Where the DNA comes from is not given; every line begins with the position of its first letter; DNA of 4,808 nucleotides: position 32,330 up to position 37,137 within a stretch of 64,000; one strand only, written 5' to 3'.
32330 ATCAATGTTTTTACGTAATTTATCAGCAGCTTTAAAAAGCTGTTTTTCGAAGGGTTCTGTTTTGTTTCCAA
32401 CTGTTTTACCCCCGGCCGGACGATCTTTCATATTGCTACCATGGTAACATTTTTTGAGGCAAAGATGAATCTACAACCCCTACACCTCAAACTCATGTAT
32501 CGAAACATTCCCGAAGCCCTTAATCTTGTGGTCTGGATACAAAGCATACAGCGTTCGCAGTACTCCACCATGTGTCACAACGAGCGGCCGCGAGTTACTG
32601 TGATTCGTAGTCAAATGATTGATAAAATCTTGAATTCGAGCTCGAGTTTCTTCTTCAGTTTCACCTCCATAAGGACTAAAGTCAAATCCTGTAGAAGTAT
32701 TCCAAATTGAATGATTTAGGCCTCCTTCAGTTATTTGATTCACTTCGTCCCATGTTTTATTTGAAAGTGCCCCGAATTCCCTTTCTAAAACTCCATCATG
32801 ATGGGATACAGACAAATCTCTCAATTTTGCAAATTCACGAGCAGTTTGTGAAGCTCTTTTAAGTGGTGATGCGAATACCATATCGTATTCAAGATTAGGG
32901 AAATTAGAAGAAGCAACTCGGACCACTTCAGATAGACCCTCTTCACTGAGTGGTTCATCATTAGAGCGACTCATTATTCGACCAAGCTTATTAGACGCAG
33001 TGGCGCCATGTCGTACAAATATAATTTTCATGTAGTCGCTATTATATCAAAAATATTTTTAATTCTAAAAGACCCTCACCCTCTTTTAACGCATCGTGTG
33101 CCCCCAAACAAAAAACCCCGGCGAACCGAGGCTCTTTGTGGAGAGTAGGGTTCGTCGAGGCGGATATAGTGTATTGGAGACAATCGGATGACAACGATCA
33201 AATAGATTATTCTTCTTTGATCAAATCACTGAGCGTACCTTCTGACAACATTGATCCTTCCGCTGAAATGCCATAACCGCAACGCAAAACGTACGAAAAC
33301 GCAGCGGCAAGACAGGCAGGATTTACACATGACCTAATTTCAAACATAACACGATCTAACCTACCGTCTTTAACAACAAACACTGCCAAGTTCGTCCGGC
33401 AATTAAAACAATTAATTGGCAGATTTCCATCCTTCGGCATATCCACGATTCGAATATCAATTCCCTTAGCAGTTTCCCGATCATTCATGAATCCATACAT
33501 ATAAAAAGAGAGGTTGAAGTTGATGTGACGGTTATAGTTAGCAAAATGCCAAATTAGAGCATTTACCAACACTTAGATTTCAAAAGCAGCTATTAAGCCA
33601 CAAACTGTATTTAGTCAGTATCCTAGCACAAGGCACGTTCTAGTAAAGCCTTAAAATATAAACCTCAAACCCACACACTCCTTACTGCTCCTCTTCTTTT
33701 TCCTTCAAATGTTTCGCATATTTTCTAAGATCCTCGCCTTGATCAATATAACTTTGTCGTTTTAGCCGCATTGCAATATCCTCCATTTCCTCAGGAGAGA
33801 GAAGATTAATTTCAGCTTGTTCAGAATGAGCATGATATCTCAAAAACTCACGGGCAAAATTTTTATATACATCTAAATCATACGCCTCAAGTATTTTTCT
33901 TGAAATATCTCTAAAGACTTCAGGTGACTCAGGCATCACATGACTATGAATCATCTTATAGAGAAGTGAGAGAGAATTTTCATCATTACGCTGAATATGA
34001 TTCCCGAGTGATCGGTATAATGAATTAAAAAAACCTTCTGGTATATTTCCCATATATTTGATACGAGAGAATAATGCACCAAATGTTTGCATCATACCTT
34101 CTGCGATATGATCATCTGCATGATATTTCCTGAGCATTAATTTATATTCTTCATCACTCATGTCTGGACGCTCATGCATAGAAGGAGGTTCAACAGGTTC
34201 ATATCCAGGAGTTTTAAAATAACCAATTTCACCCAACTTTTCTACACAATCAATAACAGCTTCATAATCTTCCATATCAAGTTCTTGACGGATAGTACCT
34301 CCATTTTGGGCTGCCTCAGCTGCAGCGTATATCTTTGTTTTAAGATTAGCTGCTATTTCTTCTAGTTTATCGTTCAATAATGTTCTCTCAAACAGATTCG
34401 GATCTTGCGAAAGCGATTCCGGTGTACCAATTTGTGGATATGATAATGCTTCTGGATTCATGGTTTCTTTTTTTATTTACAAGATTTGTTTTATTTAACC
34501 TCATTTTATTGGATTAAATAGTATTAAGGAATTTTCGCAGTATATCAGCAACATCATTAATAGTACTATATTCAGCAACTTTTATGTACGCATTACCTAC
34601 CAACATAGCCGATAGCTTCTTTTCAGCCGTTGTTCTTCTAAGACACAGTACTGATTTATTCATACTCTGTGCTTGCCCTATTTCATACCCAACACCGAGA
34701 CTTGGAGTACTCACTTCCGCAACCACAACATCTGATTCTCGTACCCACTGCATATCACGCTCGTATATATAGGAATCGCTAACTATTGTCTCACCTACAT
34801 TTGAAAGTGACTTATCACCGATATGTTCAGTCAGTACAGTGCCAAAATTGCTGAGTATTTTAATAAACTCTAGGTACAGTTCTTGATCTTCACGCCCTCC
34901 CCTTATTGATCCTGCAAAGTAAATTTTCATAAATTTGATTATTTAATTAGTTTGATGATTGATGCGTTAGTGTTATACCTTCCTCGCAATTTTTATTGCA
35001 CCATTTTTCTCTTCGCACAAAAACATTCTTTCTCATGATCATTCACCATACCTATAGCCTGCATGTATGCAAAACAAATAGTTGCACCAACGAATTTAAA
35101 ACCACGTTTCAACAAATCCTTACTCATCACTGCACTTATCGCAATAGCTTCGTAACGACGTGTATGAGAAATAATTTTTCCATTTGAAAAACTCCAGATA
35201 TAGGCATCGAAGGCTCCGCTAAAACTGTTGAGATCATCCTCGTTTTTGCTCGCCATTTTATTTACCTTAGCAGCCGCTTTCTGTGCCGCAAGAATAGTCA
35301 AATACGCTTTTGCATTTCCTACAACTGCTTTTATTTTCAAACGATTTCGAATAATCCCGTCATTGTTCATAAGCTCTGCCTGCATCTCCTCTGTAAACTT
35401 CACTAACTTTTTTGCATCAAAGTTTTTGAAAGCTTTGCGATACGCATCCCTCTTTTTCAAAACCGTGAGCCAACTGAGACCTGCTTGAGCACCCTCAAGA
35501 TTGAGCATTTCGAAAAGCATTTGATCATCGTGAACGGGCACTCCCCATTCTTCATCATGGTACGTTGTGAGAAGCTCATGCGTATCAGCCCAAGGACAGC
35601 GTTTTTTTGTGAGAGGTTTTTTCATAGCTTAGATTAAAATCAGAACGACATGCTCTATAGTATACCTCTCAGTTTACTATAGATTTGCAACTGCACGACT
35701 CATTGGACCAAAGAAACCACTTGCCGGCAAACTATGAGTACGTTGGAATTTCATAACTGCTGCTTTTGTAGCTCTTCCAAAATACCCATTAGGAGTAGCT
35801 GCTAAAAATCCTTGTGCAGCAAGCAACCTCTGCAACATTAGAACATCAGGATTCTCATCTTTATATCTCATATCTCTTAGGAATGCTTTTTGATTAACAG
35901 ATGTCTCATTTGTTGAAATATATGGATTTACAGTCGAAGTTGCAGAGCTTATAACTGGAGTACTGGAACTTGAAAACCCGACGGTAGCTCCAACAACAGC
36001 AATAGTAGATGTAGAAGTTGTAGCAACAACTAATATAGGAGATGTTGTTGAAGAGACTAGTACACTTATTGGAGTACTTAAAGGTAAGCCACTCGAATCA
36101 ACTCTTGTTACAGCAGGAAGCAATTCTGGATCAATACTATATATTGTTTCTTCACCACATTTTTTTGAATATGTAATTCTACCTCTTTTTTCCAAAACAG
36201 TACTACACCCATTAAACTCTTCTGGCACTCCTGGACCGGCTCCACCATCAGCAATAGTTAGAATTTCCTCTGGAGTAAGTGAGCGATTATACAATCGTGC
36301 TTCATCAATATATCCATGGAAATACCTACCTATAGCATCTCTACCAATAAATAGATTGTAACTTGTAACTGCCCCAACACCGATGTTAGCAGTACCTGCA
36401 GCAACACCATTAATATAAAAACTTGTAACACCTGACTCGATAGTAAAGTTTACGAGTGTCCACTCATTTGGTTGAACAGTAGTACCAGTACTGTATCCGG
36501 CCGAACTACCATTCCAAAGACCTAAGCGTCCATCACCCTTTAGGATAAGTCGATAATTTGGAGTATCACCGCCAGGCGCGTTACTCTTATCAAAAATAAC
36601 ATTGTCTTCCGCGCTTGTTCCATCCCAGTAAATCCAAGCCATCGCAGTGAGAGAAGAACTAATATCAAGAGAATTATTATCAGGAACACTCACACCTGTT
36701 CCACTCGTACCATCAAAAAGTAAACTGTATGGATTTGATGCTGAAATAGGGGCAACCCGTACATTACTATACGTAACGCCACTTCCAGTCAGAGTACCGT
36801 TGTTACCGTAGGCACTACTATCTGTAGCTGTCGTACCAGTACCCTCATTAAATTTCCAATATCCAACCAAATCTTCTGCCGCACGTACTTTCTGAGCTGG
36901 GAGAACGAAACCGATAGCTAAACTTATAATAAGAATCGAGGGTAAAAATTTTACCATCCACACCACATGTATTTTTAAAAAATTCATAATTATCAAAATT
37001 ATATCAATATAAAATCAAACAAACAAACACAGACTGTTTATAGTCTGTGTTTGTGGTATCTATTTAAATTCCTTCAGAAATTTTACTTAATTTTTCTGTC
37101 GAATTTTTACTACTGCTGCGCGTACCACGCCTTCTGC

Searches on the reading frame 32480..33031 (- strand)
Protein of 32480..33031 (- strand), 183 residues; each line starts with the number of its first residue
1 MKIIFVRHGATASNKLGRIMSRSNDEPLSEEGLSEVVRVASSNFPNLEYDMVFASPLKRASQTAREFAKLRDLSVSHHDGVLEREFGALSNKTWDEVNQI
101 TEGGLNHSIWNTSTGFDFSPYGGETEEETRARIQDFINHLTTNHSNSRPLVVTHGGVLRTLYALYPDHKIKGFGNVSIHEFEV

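Call 76: search_protein_families(library=pfam, max_evalue=0.00001, proteins=[window:32480-33031:-])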
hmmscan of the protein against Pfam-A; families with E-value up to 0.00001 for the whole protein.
window:32480-33031:- (183 aa): 1 family
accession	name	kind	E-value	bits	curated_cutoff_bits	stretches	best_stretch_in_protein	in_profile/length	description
PF00300.27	His_Phos_1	-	1.1e-34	120.2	21.7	1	3-179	1-172/194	Histidine phosphatase superfamily (branch 1)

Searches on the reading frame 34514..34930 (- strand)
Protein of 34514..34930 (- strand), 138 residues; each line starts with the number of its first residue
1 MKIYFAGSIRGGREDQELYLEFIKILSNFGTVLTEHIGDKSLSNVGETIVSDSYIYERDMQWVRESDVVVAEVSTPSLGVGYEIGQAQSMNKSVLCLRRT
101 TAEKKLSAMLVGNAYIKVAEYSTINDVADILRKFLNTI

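Call 76: search_protein_families(library=pfam, max_evalue=0.00001, proteins=[window:34514-34930:-])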
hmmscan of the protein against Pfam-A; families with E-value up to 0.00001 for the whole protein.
window:34514-34930:- (138 aa): 1 family
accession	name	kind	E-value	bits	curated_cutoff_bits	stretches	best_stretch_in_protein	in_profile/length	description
PF05014.21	Nuc_deoxyrib_tr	-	3.8e-16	59.7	28.8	1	3-103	1-102/117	Nucleoside 2-deoxyribosyltransferase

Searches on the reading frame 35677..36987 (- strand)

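Call 77: search_protein_families(library=pfam, max_evalue=0.00001, proteins=[window:35677-36987:-])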
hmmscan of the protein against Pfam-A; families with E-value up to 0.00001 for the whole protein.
window:35677-36987:- (436 aa): 2 families
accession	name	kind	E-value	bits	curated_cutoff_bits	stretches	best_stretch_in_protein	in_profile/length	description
PF13385.13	Laminin_G_3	-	2.9e-27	96.1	27.6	1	94-242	3-150/151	Concanavalin A-like lectin/glucanases superfamily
PF01471.23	PG_binding_1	-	1.8e-12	47.7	23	1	379-428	2-51/57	Putative peptidoglycan binding domain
